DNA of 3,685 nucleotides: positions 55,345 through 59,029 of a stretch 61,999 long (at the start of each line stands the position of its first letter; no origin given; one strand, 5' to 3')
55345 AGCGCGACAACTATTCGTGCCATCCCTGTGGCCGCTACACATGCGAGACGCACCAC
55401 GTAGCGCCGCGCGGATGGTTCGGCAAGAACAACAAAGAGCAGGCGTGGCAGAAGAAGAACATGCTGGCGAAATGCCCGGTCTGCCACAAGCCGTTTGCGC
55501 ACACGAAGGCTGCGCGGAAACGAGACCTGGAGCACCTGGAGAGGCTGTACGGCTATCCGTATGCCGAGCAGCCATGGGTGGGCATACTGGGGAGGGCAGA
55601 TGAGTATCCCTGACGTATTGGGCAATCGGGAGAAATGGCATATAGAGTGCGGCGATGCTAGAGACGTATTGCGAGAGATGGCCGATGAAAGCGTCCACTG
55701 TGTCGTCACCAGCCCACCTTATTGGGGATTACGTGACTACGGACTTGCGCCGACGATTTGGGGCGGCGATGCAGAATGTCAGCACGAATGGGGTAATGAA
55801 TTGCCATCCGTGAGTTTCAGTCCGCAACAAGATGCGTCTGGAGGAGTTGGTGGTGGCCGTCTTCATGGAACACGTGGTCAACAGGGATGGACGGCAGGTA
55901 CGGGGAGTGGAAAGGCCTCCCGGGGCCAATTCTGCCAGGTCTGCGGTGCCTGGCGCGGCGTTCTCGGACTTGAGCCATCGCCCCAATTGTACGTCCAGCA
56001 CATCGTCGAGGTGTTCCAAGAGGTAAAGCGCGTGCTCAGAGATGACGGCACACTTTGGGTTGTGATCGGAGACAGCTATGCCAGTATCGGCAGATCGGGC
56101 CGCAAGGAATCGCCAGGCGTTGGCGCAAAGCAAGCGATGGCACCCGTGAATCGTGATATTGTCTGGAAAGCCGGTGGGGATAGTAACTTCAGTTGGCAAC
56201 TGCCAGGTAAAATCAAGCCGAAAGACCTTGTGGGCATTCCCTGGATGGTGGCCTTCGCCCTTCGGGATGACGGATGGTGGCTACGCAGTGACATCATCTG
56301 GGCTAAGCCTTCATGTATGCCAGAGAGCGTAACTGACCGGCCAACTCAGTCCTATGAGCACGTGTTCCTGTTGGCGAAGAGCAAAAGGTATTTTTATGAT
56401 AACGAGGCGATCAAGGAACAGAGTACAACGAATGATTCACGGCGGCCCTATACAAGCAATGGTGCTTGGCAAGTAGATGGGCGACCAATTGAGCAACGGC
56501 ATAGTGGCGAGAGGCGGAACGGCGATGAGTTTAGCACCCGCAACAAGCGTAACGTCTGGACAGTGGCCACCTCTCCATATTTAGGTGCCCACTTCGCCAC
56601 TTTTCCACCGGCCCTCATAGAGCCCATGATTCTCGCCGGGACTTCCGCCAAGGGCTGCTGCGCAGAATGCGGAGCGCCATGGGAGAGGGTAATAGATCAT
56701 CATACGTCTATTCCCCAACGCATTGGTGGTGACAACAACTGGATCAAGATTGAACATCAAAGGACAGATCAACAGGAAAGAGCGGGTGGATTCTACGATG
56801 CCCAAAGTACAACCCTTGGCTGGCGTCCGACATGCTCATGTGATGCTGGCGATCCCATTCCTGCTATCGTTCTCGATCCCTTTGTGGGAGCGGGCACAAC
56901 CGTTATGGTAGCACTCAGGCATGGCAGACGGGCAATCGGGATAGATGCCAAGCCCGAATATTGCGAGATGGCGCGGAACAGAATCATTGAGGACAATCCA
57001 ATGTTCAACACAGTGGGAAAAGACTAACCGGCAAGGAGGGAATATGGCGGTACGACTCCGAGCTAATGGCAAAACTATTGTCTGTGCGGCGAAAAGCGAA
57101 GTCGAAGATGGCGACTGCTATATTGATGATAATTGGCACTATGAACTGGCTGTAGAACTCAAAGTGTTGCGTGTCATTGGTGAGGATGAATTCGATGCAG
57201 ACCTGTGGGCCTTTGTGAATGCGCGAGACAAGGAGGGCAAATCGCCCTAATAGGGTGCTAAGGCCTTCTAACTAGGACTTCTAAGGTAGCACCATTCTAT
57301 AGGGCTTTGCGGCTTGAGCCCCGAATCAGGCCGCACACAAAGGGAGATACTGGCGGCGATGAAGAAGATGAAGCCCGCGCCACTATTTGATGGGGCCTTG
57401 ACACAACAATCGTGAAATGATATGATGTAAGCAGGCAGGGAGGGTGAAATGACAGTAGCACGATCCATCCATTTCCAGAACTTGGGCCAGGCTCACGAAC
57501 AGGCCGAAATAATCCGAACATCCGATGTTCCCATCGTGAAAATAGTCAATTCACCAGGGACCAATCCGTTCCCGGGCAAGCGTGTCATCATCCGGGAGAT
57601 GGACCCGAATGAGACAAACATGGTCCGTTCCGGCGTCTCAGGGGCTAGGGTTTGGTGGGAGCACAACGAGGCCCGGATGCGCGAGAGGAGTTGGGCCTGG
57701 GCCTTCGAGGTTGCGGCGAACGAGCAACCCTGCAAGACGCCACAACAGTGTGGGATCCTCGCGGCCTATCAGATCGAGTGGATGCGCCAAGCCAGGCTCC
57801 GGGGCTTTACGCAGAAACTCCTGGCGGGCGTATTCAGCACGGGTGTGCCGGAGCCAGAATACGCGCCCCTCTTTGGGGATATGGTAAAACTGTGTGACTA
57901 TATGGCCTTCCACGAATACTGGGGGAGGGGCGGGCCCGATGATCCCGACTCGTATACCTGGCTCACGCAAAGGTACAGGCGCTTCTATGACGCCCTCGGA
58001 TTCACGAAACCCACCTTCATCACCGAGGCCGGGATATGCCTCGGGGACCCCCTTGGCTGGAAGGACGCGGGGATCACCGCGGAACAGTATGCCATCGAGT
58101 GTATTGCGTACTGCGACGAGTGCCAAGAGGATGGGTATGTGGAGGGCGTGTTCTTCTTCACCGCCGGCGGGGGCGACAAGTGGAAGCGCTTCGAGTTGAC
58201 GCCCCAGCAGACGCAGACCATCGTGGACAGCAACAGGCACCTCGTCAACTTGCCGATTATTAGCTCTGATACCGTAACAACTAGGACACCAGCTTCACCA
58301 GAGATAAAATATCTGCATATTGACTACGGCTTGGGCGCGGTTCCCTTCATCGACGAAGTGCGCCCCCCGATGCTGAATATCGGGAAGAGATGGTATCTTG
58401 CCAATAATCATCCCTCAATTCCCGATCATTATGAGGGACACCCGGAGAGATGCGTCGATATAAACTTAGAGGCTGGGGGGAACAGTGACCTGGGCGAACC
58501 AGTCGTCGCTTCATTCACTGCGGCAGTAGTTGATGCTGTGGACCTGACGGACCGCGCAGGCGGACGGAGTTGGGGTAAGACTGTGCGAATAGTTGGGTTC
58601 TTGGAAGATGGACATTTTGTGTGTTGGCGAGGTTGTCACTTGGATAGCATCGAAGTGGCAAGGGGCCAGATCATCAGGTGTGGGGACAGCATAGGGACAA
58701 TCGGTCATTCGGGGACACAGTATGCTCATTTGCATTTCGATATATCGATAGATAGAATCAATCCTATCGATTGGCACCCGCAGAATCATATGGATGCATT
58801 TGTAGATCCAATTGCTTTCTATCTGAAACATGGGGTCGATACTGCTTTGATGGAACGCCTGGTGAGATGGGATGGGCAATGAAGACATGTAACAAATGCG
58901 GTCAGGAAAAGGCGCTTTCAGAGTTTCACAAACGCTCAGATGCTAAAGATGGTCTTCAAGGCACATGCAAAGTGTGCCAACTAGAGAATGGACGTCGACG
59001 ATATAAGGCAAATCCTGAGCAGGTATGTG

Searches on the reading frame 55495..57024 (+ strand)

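Call 75: search_protein_families(library=phrogs, proteins=[window:55495-57024:+], max_evalue=0.001)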
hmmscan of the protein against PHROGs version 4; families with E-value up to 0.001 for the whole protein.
window:55495-57024:+ (510 aa): 11 families
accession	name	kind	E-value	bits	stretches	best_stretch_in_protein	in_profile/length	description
phrog_67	-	other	9.9e-63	214.3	1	52-499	128-345/743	DNA methyltransferase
phrog_498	-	other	7.4e-18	65.4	1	458-499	381-422/633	DNA methyltransferase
phrog_12517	-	unknown function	2.9e-10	40.8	1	52-85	164-197/316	-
phrog_3008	-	other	4.6e-09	36.9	1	458-499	172-213/244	DNA methyltransferase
phrog_6025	-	other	1.2e-07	32.6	1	46-77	10-41/192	DNA methyltransferase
phrog_23148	-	unknown function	1.9e-07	32.2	1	453-499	102-148/165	-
phrog_8769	-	other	1.5e-05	25.8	1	454-497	10-53/71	methyltransferase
phrog_18146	-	other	2.4e-05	24.4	0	457-486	71-100/452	DNA methyltransferase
phrog_10183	-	other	6.6e-05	22.3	0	459-487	119-147/889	DNA methyltransferase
phrog_18293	-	other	0.00031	21.7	1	458-499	68-109/119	methyltransferase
phrog_23085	-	unknown function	0.00047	20.8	0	457-500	65-108/138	-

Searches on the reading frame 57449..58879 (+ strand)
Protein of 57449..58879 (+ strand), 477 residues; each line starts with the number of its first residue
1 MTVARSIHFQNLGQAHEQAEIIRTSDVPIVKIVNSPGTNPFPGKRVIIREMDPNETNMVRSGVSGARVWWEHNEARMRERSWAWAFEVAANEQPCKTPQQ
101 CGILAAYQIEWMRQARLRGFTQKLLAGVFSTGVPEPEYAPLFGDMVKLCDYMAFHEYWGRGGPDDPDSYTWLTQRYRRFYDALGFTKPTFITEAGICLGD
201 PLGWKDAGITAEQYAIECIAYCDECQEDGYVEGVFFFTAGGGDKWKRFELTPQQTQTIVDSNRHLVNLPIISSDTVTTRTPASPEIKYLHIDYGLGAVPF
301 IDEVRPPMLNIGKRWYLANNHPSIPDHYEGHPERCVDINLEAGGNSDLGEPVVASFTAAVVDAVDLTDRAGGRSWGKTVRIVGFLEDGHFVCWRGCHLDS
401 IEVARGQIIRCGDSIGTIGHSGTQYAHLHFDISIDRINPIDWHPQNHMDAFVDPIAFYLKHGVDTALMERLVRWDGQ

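Call 75: search_protein_families(library=phrogs, proteins=[window:57449-58879:+], max_evalue=0.001)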
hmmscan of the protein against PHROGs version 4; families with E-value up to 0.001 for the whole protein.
window:57449-58879:+ (477 aa): 4 families
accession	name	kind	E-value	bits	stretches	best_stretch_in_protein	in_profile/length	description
phrog_7767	-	other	2e-11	44.9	1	360-446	37-119/194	metallo-endopeptidase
phrog_14988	-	other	1.3e-07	32.6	1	345-445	44-141/272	peptidase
phrog_28394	-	unknown function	7e-05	23.1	1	346-435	210-290/303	-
phrog_13392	-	lysis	0.00099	19.7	0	341-457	59-168/308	endolysin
